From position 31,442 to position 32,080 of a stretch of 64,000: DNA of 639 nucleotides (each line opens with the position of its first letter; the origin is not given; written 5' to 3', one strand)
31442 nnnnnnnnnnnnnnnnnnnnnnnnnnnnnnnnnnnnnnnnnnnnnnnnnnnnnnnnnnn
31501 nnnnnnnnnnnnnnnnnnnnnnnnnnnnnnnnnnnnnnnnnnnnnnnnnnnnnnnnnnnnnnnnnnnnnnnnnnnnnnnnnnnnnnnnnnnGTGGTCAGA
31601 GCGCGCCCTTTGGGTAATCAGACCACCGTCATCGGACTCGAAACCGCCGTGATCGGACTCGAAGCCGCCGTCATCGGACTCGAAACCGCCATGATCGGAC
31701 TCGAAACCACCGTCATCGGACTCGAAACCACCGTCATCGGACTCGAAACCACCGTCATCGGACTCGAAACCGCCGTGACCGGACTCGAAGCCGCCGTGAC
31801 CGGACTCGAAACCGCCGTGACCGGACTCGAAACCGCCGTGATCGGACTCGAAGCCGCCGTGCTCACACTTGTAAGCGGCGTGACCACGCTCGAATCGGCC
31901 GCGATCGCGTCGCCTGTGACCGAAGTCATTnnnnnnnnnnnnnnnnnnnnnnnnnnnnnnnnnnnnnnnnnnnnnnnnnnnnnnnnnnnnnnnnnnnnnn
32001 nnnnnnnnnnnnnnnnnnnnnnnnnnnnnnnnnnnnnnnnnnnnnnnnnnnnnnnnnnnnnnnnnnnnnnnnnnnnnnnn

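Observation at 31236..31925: About 690-bp palindromic double array of 21-bp tandem repeats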

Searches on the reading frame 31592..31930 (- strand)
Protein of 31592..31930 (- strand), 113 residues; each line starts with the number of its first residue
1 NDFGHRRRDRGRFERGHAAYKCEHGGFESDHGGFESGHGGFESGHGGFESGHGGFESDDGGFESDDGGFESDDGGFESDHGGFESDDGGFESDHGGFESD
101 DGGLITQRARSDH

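Call 6: search_protein_families(library=pfam, proteins=[window:31618-31929:-], max_evalue=0.01)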
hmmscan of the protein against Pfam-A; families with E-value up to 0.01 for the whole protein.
window:31618-31929:- (103 aa): 1 family
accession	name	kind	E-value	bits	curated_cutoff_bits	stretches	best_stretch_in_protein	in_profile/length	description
PF11825.13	Nuc_recep-AF1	-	0.00019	21.9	27.3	0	21-80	13-70/114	Nuclear/hormone receptor activator site AF-1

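Call 10: find_encoding_contigs(protein=window:31618-31929:-, flank=5000, max_places=6)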
Protein window:31618-31929:- (103 aa): no gene with exactly this product is on record in the collection.

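Call 34: find_homologous_proteins(query=window:31592-31930:-, max_evalue=0.001)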
Query seq(113 aa): 3797 candidates shared short words with the query, none scored E <= 0.001.
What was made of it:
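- That frame has 0 homologs (call 34).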

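Call 61: search_protein_representatives(protein=window:31618-31929:-)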
Query: 103 residues. Proteins with E-value up to 0.001 (for the whole library): 411; up to 1e-10: 53; up to 1e-30: 0. The best 150 are listed.
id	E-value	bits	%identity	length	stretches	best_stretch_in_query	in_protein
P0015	1.4e-29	117.4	27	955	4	24-95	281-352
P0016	2.6e-28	113.4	37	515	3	27-101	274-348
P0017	7.4e-25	102.5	32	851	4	15-102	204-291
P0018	1.1e-24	101.9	42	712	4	24-96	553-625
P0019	6.0e-24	99.6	36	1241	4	22-102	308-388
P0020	6.7e-24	99.4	41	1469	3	17-93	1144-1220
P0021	4.3e-22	93.7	42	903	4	17-98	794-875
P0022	3.8e-21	90.7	37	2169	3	22-102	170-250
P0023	7.2e-20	86.6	49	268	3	25-99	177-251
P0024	1.0e-19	86.1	34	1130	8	14-102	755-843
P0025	6.1e-19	83.7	35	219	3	23-101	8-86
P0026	4.7e-18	80.8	42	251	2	27-99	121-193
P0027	2.3e-17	78.7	26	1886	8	26-96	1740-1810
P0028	4.8e-17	77.6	38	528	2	16-103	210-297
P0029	5.3e-17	77.5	58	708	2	27-94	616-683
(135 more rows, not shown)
